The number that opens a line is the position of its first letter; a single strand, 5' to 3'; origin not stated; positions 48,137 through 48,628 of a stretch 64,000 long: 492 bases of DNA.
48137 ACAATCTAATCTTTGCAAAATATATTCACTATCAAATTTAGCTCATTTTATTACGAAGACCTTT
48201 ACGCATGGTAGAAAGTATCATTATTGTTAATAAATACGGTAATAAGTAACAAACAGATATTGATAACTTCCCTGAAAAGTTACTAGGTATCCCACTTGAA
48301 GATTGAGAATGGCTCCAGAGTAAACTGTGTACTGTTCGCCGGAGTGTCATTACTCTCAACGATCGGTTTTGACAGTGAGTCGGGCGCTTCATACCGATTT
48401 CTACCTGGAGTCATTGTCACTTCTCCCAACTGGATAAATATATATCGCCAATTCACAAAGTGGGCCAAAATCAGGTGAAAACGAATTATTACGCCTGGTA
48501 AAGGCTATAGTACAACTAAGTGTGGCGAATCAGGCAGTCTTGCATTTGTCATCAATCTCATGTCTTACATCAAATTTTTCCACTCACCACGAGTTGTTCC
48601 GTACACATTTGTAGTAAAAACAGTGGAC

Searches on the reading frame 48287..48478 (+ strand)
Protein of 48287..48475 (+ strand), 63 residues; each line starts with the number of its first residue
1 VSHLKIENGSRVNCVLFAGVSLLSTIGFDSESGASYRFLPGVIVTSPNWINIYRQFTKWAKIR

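Call 4: search_protein_families(library=pfam, proteins=[window:48296-48478:+], max_evalue=1)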
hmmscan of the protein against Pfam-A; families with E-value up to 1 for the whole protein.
window:48296-48478:+ (60 aa): 1 family
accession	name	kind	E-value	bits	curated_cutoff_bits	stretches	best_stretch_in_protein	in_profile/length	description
PF13340.11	DUF4096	-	0.017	15.8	34.3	1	21-58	34-68/76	Putative transposase of IS4/5 family (DUF4096)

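Call 54: search_dna_similar(query=window:48296-48475:+, collection=plasmids, mode=protein, max_evalue=10, max_rows=15)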
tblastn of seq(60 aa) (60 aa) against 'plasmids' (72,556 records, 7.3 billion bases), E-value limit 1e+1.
Records with a match: 81; places in all: 107; records where one place covers at least 80% of the query: 2.
Best place of each record, by identity: 95-99% 1; <60% 80.
By first word of the organism name: Pseudomonas 36; Streptomyces 35; Croceicoccus 2; Escherichia 1; Pseudarthrobacter 1; Klebsiella 1; Arthrobacter 1; Enterobacter 1; Massilia 1; Pseudoalteromonas 1; and 1 more.
By predicted mobility (MOB-suite, as given by PLSDB): non-mobilizable 42; conjugative 32; mobilizable 7.
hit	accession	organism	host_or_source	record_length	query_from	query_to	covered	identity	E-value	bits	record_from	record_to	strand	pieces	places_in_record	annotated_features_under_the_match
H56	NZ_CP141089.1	Escherichia coli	Homo sapiens,Infected Human Urine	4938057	1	60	100%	98.3%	1e-32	123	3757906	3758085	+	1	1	none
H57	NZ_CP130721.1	Streptomyces sp. NBC_01296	-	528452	20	60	68%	43.9%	2e-2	38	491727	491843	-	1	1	none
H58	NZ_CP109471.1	Streptomyces sp. NBC_01462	-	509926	20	60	68%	43.9%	1e-1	36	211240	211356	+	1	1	none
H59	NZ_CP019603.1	Croceicoccus marinus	-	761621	4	36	55%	52.9%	6e+0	31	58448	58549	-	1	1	nuclear transport factor 2 family protein | phosphotransferase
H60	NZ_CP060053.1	Croceicoccus marinus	prokaryote,marine sediment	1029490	4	36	55%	52.9%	6e+0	31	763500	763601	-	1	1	none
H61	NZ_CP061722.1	Pseudarthrobacter sp. BIM B-2242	cell culture,paddy soil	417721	8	52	75%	37.8%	1e+0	33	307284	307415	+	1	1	flagellar hook-length control protein FliK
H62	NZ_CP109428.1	Streptomyces sp. NBC_01497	-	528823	19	60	70%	40.5%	6e-2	36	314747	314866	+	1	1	none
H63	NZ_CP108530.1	Streptomyces sp. NBC_01224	-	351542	20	60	68%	41.5%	4e-2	37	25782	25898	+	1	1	none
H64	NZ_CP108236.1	Streptomyces sp. NBC_00080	-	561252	20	60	68%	41.5%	6e-2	37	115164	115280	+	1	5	IS5 family transposase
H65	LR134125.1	Klebsiella aerogenes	not available: to be reported later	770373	5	35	52%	51.6%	7e+0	31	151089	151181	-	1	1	clumping factor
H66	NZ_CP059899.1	Streptomyces sp. M54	Paper wasp,inmature insects,pupae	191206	19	60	70%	38.1%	7e-2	36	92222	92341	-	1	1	IS5 family transposase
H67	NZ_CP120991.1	Streptomyces sp. Alt1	-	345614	19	60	70%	38.1%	5e-1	34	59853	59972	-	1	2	IS5 family transposase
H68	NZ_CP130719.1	Streptomyces sp. NBC_01334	-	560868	20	60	68%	39.0%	5e-2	37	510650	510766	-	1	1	IS5 family transposase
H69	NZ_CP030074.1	Streptomyces cadmiisoli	Whole organism,soil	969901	20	60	68%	39.0%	9e-2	36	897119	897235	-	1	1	IS5 family transposase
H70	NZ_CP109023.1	Streptomyces sp. NBC_00667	-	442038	20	60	68%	39.0%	1e-1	36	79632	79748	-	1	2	IS5 family transposase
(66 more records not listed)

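Call 63: get_annotated_region(hit=H64, flank=900)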
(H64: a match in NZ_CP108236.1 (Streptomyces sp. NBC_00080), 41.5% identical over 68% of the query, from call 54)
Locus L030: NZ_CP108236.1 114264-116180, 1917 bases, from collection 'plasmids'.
description: Streptomyces sp. NBC_00080 plasmid unnamed1, complete sequence
organism: Streptomyces sp. NBC_00080 (NCBI taxid 2975645)
taxonomy: Bacteria; Actinomycetota; Actinomycetes; Kitasatosporales; Streptomycetaceae; Streptomyces; Streptomyces sp. NBC 00080
host: -; source: -; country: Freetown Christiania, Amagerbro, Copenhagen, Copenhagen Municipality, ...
typing (MOB-suite, as given by PLSDB): non-mobilizable; replicon rep_cluster_43
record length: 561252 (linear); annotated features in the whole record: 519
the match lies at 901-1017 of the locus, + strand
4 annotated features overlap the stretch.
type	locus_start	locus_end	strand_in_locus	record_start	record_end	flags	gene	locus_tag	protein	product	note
CDS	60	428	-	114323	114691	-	-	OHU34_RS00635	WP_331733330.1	hypothetical protein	-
CDS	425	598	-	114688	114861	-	-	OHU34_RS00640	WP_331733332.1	hypothetical protein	-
CDS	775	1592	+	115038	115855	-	-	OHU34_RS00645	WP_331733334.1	IS5 family transposase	-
CDS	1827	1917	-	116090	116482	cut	-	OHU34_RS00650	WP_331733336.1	hypothetical protein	-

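Call 64: get_annotated_region(hit=H68, flank=900)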
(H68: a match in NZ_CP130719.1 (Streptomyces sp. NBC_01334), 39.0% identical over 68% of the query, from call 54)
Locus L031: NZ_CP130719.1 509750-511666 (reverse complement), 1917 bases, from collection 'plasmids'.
description: Streptomyces sp. NBC_01334 plasmid unnamed1, complete sequence
organism: Streptomyces sp. NBC_01334 (NCBI taxid 2903827)
taxonomy: Bacteria; Actinomycetota; Actinomycetes; Kitasatosporales; Streptomycetaceae; Streptomyces; Streptomyces sp. NBC 01334
host: -; source: -; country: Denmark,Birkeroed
typing (MOB-suite, as given by PLSDB): non-mobilizable; replicon rep_cluster_1974,rep_cluster_43
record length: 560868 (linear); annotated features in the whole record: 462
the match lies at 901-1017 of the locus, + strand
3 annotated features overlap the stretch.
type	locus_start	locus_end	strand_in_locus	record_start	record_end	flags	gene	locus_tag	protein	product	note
CDS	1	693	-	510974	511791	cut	-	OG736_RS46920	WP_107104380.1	IS5 family transposase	-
CDS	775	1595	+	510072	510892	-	-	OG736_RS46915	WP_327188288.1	IS5 family transposase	-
CDS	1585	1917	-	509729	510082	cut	-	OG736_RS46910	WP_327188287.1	hypothetical protein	-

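Call 68: search_protein_families(library=ncbifam, proteins=[window:48287-48475:+], max_evalue=10)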
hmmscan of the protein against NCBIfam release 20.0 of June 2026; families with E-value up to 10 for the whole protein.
seq(63 aa): 0 families

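Call 83: search_protein_families(library=phrogs, proteins=[window:48287-48475:+], max_evalue=1)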
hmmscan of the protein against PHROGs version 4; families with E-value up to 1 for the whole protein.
seq(63 aa): 0 families
